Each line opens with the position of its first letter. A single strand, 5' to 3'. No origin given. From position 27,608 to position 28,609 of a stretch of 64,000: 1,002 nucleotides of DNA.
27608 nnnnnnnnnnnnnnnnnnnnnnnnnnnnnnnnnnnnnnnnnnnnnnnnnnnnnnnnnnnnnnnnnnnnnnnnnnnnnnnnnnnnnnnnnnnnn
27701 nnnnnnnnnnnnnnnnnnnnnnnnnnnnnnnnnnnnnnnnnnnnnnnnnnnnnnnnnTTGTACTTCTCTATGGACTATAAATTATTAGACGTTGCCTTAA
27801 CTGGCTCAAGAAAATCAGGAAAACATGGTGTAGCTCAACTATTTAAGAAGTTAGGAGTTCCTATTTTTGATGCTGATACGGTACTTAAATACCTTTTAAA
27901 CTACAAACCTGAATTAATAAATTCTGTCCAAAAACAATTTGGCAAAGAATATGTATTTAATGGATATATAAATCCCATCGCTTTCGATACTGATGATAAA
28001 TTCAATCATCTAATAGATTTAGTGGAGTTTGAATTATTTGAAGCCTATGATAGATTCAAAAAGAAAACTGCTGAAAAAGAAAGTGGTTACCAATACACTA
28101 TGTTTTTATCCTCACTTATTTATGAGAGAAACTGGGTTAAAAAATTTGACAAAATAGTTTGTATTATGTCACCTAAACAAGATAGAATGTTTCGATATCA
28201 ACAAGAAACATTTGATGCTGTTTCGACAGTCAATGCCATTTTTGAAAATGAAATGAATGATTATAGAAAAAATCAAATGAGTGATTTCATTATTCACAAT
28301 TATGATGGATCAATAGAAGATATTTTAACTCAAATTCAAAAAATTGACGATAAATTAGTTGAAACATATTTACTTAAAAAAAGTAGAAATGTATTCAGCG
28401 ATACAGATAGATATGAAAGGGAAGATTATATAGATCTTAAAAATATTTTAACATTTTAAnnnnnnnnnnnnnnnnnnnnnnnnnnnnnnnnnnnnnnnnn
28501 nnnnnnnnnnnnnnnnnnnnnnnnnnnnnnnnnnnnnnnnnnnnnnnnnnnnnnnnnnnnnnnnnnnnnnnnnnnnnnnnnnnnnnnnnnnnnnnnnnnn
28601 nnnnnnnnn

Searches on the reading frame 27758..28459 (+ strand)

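Call 66: search_protein_families(library=pfam, proteins=[window:27758-28459:+], max_evalue=0.001)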
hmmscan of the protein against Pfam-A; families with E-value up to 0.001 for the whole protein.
window:27758-28459:+ (233 aa): 1 family
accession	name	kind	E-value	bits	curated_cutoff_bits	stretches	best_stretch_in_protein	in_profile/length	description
PF01121.26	CoaE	-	3.9e-15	56.4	27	1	12-182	3-175/180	Dephospho-CoA kinase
